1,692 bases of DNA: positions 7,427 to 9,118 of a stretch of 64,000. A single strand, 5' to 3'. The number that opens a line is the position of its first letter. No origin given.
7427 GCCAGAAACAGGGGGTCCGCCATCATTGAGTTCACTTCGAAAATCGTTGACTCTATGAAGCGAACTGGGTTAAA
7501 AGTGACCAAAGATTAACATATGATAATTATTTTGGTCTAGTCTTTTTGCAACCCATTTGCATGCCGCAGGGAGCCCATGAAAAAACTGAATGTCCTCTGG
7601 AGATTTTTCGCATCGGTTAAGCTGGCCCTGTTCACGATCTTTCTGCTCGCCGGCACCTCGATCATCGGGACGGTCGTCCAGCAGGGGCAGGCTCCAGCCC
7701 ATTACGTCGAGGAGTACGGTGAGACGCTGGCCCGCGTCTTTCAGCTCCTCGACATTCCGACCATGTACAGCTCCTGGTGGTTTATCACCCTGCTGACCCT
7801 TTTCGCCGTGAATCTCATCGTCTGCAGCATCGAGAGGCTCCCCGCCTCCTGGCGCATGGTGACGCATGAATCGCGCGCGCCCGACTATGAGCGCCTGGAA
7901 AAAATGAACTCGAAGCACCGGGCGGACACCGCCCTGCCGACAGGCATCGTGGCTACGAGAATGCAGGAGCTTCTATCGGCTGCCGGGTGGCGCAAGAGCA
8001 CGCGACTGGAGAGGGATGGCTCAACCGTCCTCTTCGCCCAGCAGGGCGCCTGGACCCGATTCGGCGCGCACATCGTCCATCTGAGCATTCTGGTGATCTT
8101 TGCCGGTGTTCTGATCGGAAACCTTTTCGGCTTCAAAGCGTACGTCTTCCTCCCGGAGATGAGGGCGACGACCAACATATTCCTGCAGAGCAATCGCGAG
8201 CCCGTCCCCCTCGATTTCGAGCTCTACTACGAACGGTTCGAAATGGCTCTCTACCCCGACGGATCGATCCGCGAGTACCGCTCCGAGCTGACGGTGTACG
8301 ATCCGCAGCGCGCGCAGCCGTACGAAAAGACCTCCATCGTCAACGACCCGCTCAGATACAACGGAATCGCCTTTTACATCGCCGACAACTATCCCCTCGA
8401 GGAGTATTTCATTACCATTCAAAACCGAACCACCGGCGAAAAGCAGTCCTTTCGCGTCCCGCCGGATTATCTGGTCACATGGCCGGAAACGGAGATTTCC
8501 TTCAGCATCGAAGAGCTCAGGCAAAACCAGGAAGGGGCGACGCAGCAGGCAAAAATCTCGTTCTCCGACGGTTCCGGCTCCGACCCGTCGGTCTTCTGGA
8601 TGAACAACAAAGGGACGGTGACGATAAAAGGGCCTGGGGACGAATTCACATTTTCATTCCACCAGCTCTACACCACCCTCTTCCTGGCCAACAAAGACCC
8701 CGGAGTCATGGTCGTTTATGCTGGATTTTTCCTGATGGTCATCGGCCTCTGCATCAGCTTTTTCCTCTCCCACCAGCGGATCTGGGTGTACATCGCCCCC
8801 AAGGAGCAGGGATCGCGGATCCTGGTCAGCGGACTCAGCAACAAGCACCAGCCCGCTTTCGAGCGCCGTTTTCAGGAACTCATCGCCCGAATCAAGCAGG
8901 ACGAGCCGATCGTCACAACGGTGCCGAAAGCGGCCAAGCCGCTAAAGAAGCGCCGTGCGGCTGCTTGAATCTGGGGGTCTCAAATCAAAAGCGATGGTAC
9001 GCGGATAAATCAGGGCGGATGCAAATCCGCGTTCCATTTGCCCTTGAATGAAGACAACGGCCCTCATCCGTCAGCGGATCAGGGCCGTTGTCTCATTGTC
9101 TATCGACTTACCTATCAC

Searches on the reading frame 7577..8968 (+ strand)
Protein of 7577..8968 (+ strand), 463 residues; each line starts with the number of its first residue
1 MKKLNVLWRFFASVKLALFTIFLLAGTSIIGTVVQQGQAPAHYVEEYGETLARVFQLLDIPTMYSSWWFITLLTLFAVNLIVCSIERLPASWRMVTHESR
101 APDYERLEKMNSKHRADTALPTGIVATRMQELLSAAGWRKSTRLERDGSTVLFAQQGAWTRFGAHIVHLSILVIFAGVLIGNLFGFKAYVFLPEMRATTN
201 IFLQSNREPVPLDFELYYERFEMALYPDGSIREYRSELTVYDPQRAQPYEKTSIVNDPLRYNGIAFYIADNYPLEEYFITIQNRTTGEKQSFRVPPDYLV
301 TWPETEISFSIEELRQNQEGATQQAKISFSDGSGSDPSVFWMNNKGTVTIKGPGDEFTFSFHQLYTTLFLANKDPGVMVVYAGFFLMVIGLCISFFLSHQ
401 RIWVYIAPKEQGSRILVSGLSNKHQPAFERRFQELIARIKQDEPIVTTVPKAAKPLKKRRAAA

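Call 53: list_cluster_members(proteins=[P0001, window:7577-8968:+, window:5260-7311:-, window:56038-57954:-, window:34407-36395:-])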
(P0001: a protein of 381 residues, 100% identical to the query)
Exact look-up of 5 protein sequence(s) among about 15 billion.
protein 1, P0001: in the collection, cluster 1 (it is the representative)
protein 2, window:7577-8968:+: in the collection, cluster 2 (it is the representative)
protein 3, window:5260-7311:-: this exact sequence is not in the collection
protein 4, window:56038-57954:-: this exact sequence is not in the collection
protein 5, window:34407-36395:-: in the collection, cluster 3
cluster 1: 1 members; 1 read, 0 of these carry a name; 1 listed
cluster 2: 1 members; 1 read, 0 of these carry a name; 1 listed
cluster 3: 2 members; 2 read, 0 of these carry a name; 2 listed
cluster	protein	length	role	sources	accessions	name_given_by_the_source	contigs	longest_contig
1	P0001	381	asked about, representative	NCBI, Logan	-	-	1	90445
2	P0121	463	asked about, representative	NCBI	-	-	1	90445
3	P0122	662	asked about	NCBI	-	-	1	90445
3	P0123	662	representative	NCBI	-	-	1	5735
